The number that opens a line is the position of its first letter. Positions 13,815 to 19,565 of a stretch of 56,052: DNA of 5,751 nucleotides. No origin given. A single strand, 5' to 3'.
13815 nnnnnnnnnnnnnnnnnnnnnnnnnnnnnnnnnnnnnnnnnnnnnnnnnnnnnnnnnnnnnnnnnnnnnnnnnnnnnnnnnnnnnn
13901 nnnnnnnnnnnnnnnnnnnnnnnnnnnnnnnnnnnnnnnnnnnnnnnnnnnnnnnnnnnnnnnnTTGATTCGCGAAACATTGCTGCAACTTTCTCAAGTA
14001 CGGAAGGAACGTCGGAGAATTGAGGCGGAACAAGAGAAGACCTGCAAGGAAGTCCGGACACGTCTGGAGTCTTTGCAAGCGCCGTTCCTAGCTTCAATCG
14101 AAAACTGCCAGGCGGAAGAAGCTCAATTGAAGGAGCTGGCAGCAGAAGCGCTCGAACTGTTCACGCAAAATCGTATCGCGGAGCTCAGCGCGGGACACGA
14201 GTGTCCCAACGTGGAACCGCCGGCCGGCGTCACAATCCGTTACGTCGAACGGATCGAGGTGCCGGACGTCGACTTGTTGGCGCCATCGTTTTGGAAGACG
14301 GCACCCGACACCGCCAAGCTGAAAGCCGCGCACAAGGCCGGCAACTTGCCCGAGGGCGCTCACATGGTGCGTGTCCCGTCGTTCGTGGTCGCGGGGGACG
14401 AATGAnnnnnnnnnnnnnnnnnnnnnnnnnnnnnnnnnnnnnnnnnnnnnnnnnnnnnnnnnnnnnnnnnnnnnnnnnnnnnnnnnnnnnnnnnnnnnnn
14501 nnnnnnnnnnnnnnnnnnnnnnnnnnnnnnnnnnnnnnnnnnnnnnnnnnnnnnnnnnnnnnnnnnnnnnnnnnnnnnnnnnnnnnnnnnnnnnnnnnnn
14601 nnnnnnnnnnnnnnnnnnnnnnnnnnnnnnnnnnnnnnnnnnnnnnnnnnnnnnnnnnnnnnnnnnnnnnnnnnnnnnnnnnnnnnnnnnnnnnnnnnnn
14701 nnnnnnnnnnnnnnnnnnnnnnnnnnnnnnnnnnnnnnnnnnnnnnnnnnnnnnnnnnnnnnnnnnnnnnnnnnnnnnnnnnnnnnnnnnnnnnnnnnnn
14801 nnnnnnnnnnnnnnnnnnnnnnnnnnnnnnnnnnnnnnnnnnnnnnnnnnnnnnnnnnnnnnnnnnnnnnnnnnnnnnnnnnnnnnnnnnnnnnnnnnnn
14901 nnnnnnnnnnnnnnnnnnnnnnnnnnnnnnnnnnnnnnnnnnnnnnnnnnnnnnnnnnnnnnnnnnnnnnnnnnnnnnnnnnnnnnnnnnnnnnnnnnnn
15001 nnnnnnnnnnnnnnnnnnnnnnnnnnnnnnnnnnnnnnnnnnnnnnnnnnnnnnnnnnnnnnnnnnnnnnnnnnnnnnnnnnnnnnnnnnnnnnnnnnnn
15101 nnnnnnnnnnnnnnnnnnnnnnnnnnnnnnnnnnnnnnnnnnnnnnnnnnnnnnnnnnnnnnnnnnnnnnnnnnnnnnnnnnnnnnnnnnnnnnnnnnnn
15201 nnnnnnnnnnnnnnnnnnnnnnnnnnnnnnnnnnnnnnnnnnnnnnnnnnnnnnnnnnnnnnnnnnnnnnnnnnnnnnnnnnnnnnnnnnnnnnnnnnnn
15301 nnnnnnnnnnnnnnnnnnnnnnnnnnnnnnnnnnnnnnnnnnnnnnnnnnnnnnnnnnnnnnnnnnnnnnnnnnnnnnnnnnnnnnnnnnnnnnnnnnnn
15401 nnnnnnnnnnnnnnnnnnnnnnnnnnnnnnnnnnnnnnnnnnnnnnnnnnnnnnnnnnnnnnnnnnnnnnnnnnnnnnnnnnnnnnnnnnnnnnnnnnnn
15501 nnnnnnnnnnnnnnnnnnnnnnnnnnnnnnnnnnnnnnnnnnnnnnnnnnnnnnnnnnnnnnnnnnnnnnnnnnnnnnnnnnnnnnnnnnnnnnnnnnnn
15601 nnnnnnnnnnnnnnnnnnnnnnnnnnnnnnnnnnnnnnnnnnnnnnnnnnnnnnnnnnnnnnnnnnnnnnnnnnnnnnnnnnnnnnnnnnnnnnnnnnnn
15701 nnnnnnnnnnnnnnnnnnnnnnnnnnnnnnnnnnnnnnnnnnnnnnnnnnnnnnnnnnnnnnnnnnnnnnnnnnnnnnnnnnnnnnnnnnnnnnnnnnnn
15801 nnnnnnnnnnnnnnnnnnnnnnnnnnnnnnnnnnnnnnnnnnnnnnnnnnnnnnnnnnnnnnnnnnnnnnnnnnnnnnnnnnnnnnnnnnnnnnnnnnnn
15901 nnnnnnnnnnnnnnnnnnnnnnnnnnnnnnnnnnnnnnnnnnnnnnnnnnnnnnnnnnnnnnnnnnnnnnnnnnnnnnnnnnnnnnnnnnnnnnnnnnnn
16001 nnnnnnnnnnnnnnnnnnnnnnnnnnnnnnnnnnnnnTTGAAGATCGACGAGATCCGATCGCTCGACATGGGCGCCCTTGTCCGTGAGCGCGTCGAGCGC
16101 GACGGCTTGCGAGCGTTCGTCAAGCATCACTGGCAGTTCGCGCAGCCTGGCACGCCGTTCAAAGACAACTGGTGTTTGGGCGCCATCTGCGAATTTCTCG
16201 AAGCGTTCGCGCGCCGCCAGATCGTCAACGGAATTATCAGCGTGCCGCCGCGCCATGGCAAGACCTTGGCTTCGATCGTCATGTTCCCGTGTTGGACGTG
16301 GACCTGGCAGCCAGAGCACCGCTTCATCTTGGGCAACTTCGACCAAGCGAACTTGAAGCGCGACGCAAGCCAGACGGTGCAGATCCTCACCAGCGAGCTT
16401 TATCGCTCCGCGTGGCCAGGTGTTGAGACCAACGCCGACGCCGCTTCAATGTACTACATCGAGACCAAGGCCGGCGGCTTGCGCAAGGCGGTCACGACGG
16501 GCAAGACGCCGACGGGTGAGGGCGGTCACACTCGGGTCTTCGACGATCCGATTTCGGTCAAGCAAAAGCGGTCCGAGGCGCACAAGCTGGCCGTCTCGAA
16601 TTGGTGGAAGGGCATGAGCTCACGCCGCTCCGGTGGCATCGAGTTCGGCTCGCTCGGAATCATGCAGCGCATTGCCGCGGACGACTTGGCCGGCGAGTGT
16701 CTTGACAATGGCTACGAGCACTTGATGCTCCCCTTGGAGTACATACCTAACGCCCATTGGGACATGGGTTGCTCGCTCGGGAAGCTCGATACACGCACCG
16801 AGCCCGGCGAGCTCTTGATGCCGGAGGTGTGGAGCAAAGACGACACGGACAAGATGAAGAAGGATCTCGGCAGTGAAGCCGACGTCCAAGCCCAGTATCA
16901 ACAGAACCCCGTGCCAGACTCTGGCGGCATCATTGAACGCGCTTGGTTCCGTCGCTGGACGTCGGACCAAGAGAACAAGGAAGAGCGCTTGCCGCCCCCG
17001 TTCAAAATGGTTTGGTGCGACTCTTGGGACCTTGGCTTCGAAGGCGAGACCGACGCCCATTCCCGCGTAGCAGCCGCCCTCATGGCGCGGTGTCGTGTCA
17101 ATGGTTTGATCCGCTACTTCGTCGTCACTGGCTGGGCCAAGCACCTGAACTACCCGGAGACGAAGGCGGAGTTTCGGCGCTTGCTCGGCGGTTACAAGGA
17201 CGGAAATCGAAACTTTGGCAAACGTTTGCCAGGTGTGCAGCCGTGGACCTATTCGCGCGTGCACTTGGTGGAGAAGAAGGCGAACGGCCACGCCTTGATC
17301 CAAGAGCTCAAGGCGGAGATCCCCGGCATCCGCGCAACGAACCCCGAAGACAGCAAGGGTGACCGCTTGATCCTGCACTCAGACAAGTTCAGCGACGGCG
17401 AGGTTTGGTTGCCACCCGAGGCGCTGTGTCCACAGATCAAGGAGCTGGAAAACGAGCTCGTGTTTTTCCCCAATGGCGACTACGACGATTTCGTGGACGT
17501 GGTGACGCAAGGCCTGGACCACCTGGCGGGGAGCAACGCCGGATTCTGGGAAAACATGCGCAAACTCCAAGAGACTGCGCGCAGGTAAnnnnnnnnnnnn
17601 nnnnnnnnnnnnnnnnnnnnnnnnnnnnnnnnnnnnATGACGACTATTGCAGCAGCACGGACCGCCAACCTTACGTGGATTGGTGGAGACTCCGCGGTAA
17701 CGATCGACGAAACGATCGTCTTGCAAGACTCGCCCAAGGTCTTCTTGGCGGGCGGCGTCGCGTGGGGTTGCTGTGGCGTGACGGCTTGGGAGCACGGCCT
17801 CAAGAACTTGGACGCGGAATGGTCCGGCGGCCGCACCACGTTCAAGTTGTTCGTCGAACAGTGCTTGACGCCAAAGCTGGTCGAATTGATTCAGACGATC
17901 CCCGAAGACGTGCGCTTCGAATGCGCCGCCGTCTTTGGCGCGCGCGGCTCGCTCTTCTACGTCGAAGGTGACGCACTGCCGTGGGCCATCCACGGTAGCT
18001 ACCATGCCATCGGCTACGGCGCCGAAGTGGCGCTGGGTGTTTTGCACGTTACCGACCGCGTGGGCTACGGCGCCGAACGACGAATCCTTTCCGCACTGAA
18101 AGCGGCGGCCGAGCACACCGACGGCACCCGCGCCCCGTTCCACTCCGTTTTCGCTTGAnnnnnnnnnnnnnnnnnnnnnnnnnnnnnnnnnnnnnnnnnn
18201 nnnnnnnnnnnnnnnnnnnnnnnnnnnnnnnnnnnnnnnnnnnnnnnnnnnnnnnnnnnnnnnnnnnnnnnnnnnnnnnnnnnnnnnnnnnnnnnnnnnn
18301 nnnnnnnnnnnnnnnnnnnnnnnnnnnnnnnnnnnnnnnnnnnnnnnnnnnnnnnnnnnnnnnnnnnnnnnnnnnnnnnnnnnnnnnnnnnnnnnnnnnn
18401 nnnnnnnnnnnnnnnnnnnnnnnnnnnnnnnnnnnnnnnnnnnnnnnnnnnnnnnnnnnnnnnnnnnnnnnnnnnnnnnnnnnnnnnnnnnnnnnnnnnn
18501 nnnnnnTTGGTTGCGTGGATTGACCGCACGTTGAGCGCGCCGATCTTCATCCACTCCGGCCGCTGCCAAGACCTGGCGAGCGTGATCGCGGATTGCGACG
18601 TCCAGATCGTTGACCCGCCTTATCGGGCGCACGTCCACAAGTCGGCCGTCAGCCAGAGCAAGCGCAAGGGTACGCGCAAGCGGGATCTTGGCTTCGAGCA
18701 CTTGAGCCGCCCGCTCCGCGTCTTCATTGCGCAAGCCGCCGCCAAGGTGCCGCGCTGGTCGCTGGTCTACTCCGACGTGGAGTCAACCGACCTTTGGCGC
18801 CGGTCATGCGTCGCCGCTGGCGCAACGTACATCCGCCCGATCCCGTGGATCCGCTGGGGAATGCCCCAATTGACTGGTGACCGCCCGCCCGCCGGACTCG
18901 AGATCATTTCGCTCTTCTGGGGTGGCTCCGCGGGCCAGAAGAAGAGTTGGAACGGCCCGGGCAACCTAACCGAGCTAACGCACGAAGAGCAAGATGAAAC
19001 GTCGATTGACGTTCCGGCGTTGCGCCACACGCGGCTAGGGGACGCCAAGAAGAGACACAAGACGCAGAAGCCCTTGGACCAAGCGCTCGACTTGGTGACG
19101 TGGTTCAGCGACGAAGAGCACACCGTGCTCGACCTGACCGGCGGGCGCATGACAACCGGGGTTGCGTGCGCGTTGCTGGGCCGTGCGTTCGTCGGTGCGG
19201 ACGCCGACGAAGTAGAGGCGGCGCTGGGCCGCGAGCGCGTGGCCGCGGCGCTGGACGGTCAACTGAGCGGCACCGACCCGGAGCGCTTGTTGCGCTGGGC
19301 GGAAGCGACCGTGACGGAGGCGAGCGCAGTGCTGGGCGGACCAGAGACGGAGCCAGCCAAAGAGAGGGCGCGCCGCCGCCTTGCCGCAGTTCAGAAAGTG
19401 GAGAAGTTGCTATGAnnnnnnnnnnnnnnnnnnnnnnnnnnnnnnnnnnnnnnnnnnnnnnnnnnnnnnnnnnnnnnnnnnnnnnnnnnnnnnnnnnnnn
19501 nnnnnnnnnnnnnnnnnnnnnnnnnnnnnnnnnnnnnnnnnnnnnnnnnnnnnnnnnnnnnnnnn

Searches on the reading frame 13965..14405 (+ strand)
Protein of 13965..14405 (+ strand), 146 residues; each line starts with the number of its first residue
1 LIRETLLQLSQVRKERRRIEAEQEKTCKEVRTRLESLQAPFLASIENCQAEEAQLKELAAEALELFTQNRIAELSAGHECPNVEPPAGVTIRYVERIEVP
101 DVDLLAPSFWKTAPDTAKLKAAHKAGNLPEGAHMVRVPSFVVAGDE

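Call 66: search_protein_families(library=phrogs, proteins=[window:13965-14405:+], max_evalue=0.001)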
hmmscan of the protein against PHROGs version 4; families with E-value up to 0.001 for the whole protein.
window:13965-14405:+ (146 aa): 1 family
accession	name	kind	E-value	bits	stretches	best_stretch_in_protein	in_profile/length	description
phrog_253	-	DNA, RNA and nucleotide metabolism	0.00054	20.9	0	49-137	79-160/169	Mu Gam-like end protection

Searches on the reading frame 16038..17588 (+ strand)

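Call 67: search_protein_families(library=phrogs, proteins=[window:16038-17588:+], max_evalue=0.001)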
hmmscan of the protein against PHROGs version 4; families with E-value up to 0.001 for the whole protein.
window:16038-17588:+ (516 aa): 3 families
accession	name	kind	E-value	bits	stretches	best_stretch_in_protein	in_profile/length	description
phrog_38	-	head and packaging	7.3e-60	204.5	1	21-507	270-714/760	terminase large subunit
phrog_4758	-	head and packaging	8e-27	95.1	1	18-227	14-223/243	terminase large subunit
phrog_5573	-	head and packaging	7e-19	69.2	1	253-495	20-233/250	terminase large subunit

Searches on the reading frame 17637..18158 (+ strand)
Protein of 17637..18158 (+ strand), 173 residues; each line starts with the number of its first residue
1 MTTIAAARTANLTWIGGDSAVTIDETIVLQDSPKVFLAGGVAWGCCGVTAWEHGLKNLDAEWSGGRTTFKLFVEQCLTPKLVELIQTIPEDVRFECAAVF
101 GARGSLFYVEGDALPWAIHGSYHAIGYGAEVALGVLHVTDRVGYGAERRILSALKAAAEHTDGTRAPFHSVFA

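Call 38: search_protein_families(library=phrogs, proteins=[window:17637-18158:+], max_evalue=0.01)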
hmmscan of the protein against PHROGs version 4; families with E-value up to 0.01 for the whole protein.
window:17637-18158:+ (173 aa): 1 family
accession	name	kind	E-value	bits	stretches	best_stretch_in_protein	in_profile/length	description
phrog_1040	-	other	4.3e-15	57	1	1-169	14-152/277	peptidase HslV family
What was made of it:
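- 17628..18158 (+): Box whose ATG (17637) is the true start of an HslV-family peptidase (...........). phrog_1040, E 4e-15, residues 1-169 (call 38).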

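Call 39: search_protein_families(library=pfam, proteins=[window:17637-18158:+], max_evalue=0.01)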
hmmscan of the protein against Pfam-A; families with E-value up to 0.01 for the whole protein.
window:17637-18158:+ (173 aa): 0 families

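Call 45: find_homologous_proteins(query=window:17637-18158:+)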
Query window:17637-18158:+ (173 aa): 2 proteins with E <= 0.001 among 490 candidates.
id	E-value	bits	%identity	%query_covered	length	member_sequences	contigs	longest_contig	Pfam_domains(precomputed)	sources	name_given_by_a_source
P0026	3.1e-112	390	100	100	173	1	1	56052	-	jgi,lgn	-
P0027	1.4e-4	40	31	98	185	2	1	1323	-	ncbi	-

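Call 46: search_solved_structures(query=window:17637-18158:+, max_evalue=1, show_alignments=3)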
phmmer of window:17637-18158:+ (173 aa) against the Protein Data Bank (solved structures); distinct sequences matched with E-value up to 1: 0.
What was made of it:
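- Tried and rejected: The HslV-like protein had no close homologues (call 45) and no PDB hit by sequence (call 46).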

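Call 89: search_protein_families(library=ncbifam, proteins=[window:17637-18158:+], max_evalue=1)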
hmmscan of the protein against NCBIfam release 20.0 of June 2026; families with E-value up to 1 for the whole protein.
window:17637-18158:+ (173 aa): 4 families
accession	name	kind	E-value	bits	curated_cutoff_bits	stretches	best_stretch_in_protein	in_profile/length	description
NF003964.0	PRK05456.1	equivalog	0.016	14.9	137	1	1-50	7-58/179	ATP-dependent protease subunit HslV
NF007865.0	PRK10577.1-1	equivalog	0.062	11.7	1107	1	71-155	404-485/660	Fe(3+)-hydroxamate ABC transporter permease FhuB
TIGR03692.1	ATP_dep_HslV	equivalog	0.085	12.6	157.75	1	2-50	1-51/171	HslVU peptidase proteolytic subunit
NF007868.0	PRK10577.1-5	equivalog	0.14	10.6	943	1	71-154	410-490/666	Fe(3+)-hydroxamate ABC transporter permease FhuB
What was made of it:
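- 17628..18158 (+): TIGR03692 profile position 1 aligns with Thr2 (call 89, weak).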

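Call 91: predict_structure(protein=window:17637-18158:+)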
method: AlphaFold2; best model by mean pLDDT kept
length: 173 residues; sequences in the alignment: 1
mean_pLDDT: 31.2   pTM: 0.22
mean pLDDT of the five models: 31.2, 29.3, 28.6, 28.2, 28.0
residues with pLDDT >= 90: 0; 70-90: 0; 50-70: 0; < 50: 173
segments of 3 or more residues with pLDDT < 50: 1-173
pLDDT, mean of each block of 10 residues (from residue 1): 26 26 26 24 29 32 29 30 36 29 29 30 28 33 41 47 36 28
secondary structure, 60 per line:
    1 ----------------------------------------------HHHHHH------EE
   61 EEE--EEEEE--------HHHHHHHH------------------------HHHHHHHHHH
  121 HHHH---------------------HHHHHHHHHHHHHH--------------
elements in order: H47-52 E59-63 E66-70 H79-86 H111-124 H146-159
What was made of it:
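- Tried and rejected: The single-sequence AlphaFold model was unusable (pLDDT 31, call 91).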

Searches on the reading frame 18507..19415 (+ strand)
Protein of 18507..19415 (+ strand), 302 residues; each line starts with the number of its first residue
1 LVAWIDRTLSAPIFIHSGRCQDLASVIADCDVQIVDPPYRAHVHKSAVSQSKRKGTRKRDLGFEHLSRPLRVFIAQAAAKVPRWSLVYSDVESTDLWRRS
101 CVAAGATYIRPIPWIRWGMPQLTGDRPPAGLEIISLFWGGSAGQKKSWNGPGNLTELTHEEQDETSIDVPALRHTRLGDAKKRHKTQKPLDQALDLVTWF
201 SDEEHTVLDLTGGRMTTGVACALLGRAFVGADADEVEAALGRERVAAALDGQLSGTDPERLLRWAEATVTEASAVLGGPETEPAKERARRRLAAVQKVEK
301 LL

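Call 67: search_protein_families(library=phrogs, proteins=[window:18507-19415:+], max_evalue=0.001)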
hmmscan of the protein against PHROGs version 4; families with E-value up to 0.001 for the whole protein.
window:18507-19415:+ (302 aa): 5 families
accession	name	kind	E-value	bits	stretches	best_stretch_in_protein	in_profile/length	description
phrog_67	-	other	5.1e-12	46.6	1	180-269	278-376/743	DNA methyltransferase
phrog_18293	-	other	5.5e-10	40.2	1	180-247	42-109/119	methyltransferase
phrog_498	-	other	1.1e-09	38.3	1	31-244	224-419/633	DNA methyltransferase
phrog_3008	-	other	1.6e-08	35.1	1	174-247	140-213/244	DNA methyltransferase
phrog_23148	-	unknown function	5e-06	27.6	1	170-248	70-149/165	-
